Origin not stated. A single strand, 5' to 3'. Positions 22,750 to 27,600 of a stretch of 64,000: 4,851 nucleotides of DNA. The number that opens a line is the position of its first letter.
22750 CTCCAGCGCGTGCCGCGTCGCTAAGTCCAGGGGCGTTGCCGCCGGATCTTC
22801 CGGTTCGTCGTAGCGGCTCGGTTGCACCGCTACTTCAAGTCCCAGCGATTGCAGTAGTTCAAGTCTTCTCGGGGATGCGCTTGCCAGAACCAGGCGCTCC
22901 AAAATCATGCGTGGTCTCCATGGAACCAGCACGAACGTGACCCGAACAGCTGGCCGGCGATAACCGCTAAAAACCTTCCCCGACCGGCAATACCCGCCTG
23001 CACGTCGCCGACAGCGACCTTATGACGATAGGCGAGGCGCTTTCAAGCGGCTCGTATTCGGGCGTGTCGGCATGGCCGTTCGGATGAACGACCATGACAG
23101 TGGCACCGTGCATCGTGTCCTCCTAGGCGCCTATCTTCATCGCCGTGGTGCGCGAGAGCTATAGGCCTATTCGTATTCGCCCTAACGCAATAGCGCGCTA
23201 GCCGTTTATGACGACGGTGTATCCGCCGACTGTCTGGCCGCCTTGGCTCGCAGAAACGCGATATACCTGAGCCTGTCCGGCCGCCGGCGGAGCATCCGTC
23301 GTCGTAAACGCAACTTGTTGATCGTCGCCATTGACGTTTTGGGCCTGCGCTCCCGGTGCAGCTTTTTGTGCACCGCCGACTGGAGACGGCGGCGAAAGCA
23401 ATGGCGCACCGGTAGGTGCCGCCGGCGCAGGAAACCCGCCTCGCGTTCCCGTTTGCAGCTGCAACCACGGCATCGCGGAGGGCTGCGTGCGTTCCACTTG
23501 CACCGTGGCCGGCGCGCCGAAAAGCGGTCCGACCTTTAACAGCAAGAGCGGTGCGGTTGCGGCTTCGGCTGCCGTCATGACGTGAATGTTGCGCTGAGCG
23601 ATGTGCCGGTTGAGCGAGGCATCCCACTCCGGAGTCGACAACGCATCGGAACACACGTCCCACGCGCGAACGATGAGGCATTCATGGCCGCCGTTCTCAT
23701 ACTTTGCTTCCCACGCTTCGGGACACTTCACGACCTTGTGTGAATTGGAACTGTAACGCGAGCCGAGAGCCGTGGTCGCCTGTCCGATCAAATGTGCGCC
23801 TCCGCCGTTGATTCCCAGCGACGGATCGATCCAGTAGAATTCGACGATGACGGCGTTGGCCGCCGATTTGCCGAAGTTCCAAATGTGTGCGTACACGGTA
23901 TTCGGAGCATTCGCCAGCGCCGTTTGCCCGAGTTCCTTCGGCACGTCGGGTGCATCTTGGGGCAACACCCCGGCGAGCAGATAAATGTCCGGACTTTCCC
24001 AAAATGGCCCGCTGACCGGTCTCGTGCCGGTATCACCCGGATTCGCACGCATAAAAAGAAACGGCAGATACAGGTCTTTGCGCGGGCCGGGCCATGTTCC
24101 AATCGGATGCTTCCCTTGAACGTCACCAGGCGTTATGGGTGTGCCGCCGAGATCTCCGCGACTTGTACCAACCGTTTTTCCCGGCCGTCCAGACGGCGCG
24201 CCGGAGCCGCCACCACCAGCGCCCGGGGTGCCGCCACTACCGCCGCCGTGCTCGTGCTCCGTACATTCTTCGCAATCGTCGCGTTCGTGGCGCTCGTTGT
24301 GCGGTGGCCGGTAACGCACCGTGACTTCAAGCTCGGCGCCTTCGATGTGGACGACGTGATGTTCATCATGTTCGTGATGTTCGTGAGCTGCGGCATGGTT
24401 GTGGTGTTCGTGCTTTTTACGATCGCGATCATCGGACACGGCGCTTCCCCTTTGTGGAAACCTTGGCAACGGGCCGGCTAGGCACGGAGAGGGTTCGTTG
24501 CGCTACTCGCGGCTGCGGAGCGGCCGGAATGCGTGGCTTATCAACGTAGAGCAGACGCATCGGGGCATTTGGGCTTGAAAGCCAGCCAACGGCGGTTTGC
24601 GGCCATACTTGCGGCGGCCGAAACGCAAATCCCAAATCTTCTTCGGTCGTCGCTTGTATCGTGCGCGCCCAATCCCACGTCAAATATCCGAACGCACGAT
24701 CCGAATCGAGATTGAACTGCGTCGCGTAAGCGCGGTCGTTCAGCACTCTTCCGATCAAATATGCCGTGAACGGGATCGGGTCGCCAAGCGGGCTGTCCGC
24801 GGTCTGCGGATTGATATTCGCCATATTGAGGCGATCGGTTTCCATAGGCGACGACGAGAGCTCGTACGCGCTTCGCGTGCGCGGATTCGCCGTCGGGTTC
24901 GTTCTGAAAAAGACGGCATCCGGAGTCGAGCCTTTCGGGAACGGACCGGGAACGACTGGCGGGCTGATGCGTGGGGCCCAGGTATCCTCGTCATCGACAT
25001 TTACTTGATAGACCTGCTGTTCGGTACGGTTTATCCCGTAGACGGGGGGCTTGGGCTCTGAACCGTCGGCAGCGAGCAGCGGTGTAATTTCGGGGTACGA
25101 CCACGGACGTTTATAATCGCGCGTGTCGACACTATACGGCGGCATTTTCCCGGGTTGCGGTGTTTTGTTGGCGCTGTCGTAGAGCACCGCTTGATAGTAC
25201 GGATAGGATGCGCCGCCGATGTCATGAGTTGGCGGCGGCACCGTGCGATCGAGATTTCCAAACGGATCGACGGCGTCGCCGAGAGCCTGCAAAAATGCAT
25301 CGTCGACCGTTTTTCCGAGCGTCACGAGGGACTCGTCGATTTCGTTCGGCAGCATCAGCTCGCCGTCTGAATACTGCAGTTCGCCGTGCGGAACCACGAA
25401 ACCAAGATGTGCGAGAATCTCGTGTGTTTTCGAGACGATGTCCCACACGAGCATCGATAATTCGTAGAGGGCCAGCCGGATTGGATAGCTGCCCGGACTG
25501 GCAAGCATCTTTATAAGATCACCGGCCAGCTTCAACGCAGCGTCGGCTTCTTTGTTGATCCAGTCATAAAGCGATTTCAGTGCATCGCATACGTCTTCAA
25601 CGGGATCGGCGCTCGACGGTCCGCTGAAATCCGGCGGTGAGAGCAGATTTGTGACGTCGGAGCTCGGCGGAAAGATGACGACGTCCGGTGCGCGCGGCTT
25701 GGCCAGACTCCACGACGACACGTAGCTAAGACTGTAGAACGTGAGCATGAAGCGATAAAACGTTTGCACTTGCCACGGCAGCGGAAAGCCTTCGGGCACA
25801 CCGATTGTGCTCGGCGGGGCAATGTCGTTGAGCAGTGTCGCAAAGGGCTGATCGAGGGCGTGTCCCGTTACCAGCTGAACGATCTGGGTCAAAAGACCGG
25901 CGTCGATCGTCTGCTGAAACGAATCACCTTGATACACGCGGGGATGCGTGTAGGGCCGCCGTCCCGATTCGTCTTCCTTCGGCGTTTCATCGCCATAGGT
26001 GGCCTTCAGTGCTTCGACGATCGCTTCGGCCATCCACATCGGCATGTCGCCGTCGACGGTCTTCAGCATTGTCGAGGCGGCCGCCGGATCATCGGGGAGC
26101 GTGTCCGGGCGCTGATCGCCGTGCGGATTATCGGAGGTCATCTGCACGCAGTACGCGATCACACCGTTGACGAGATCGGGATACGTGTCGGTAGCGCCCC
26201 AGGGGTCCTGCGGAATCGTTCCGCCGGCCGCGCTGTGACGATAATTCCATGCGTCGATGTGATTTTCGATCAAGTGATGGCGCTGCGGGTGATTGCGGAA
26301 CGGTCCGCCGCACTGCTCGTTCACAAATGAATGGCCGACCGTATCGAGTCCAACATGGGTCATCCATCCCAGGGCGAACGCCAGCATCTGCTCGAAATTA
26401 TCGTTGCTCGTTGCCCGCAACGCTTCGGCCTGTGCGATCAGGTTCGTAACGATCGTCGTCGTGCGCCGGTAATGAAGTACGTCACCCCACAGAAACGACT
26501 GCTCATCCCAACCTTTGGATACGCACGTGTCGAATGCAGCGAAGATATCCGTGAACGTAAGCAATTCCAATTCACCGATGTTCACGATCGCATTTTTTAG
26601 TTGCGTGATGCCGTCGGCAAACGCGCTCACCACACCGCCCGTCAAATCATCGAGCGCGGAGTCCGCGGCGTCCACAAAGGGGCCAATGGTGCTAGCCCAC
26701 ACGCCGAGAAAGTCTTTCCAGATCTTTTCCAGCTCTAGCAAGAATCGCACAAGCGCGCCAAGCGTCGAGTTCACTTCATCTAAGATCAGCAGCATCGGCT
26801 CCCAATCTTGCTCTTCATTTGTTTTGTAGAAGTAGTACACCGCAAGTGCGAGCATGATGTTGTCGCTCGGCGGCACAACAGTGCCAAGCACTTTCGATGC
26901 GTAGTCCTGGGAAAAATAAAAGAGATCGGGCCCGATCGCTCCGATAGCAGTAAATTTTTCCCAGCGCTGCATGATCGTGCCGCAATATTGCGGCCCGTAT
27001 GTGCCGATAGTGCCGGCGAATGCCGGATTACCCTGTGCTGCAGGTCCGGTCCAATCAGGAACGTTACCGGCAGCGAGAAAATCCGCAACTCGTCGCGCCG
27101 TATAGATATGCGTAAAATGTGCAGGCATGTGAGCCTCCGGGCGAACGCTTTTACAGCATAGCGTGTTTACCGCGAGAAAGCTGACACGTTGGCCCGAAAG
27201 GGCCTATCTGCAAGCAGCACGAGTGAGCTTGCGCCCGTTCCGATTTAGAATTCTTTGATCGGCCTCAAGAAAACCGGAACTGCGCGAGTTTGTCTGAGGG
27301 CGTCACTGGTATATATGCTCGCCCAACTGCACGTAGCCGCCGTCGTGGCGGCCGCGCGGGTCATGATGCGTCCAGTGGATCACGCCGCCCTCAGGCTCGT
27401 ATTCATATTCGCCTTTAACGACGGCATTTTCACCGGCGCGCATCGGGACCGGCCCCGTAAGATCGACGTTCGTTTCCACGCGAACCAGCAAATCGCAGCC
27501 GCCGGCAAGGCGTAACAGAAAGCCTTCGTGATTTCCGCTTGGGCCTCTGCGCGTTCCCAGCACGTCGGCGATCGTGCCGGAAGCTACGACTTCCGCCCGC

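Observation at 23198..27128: Translationally coupled pair: 899-aa Zn-phospholipase-C-like protein and His-rich/Gly-rich protein of unknown function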

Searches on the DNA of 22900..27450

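Call 85: search_rna_families(source=window, start=22900, end=27450, threshold=evalue, max_evalue=1)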
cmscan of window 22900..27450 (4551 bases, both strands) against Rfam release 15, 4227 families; matches with E-value up to 1: 0.
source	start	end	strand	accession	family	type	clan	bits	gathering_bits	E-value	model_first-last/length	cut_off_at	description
